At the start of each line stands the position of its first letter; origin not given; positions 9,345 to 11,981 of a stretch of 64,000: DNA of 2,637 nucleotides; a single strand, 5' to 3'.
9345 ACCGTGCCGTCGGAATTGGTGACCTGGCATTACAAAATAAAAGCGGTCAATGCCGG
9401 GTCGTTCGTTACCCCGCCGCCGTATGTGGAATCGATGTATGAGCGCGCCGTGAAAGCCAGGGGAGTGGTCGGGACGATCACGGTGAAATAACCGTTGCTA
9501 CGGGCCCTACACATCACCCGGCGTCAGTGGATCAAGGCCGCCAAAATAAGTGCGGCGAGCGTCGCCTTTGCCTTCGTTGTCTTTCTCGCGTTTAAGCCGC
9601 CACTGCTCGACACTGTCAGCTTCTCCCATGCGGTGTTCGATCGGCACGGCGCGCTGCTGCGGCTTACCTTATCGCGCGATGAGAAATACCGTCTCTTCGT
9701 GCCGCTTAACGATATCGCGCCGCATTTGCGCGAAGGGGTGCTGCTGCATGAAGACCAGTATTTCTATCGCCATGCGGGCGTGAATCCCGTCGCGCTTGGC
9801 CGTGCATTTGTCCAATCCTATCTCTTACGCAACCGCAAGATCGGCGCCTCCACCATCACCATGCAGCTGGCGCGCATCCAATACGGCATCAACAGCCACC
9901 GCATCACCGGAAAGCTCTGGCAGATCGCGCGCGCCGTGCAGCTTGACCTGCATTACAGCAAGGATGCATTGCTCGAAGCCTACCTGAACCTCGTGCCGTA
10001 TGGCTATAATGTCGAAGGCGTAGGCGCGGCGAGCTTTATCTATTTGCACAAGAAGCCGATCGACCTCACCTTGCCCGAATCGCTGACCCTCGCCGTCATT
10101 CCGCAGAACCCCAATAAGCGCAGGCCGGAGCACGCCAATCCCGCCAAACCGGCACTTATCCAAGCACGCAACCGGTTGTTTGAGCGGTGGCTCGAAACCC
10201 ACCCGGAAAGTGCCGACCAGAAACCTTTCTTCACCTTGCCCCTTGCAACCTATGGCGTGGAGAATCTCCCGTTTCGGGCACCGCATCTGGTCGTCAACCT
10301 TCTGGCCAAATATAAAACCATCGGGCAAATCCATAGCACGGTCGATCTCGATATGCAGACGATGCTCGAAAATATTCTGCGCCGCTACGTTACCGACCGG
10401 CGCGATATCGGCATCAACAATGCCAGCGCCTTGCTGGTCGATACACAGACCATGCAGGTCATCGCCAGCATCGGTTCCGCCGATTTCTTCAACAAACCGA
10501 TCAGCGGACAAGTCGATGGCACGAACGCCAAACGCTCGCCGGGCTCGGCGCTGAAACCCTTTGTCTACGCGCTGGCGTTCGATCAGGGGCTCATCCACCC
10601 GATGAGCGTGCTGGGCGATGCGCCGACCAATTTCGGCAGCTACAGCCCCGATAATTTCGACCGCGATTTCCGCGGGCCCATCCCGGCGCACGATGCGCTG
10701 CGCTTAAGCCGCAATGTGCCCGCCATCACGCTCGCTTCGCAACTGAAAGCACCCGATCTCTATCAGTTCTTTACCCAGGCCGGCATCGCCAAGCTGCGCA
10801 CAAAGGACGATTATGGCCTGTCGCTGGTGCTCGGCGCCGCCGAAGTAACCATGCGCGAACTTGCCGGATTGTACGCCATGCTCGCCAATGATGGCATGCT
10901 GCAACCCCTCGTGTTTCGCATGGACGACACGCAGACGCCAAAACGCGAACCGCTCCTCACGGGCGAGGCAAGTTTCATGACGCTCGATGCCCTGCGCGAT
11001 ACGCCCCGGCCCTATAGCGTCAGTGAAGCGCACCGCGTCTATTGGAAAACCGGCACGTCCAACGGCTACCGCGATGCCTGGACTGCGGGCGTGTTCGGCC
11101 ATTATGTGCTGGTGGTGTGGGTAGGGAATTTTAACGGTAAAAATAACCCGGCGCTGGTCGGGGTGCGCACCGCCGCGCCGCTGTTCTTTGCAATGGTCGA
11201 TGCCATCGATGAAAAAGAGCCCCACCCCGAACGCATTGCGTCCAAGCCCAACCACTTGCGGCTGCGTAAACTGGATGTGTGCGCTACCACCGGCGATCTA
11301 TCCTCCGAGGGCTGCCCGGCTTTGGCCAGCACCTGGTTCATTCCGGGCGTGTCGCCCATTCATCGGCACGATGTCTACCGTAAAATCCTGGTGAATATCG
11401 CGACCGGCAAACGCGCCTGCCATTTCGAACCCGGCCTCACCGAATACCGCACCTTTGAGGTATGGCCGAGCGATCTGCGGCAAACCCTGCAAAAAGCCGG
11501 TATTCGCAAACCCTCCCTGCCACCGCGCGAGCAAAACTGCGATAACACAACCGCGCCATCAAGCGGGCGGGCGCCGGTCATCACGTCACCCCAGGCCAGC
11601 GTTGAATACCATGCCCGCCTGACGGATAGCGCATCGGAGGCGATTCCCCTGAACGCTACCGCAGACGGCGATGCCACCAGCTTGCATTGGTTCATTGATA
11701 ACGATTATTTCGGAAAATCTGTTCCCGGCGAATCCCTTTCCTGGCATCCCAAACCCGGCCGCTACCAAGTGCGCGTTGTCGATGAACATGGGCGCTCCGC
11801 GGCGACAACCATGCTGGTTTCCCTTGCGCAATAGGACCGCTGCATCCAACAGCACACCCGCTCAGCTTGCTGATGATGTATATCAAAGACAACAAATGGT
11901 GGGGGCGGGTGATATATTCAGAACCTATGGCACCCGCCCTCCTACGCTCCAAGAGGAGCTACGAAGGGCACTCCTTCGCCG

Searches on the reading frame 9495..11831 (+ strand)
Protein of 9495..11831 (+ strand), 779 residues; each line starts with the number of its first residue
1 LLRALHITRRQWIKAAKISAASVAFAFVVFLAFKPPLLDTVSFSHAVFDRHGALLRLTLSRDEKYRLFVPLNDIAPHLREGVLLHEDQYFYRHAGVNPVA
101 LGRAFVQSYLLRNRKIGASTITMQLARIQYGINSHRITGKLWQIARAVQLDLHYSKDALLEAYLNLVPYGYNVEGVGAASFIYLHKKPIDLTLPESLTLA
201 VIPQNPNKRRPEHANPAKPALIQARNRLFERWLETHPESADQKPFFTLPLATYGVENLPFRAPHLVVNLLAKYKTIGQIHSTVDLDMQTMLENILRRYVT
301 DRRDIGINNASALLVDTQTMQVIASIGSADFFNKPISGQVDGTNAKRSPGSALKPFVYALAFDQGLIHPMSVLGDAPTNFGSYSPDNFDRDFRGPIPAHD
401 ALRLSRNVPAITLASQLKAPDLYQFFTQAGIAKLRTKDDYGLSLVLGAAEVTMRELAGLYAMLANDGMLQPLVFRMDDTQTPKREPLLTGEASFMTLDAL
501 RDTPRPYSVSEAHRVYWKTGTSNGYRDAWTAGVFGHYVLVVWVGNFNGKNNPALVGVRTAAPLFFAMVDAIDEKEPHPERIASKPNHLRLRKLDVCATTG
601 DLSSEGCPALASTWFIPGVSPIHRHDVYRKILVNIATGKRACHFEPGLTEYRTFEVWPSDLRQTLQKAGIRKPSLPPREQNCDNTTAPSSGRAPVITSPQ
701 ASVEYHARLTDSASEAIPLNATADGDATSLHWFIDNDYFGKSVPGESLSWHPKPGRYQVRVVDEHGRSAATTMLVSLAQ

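Call 16: search_protein_families(library=pfam, proteins=[window:9495-11831:+], max_evalue=0.00001)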
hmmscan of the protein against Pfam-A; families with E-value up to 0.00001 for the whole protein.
window:9495-11831:+ (779 aa): 3 families
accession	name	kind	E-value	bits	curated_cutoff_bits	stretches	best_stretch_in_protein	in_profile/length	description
PF00912.28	Transgly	-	2.8e-42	144.6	27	1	61-218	9-163/178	Transglycosylase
PF00905.27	Transpeptidase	-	1.6e-15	57.6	22.1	1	311-544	2-263/299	Penicillin binding protein transpeptidase domain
PF06832.18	BiPBP_C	-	5.7e-14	52.2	26.8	1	686-770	4-87/90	Penicillin-Binding Protein C-terminus Family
